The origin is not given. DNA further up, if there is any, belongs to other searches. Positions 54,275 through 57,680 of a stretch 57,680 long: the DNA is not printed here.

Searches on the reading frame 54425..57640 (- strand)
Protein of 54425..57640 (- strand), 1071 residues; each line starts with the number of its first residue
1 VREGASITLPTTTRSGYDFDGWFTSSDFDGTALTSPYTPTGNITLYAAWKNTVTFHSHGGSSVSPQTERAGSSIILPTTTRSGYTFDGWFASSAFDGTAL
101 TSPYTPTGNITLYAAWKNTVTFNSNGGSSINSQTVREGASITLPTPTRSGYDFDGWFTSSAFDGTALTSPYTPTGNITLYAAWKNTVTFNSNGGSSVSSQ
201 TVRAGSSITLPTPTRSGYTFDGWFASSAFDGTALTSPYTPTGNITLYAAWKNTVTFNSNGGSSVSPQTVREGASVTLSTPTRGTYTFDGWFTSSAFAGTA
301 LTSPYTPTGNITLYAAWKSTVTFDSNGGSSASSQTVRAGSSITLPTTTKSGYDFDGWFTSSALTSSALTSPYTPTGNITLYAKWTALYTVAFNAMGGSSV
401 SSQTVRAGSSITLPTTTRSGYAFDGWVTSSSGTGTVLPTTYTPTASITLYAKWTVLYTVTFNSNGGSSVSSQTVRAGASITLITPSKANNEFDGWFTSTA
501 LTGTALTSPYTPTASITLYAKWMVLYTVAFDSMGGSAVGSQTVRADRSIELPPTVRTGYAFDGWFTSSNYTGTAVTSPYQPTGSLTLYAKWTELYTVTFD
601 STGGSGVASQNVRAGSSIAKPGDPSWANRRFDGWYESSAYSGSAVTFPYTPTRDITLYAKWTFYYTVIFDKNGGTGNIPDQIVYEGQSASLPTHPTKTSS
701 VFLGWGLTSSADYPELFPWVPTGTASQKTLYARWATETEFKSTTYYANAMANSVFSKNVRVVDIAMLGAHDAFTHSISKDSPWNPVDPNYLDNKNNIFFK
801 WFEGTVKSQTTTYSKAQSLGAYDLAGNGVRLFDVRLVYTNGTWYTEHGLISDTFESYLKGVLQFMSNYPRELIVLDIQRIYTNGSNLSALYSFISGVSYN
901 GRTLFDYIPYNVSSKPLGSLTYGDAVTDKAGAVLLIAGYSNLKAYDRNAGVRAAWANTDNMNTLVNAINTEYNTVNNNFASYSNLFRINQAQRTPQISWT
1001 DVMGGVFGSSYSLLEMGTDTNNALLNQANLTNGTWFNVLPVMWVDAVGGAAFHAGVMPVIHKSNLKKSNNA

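Call 70: search_protein_families(library=pfam, proteins=[window:54425-57640:-], max_evalue=0.001)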
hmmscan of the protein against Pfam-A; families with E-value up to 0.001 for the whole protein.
window:54425-57640:- (1071 aa): 5 families
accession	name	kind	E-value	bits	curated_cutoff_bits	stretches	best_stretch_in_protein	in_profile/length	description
PF09479.16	Flg_new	-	1.1e-177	576.8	27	11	119-181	2-64/65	Listeria-Bacteroides repeat domain (List_Bact_rpt)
PF18998.6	Flg_new_2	-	8e-30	103.1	23.6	3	321-386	5-71/73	Divergent InlB B-repeat domain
PF22820.2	TcaA_3rd_4th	-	1.9e-05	24.9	27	0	370-385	34-49/73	TcaA protein 3rd/4th domain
PF09923.14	DUF2155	-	2.9e-05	24.5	27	0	268-300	44-76/89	Uncharacterized protein conserved in bacteria (DUF2155)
PF18050.6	Cyclophil_like2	-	0.0002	21.8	22.7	0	38-66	58-86/115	Cyclophilin-like family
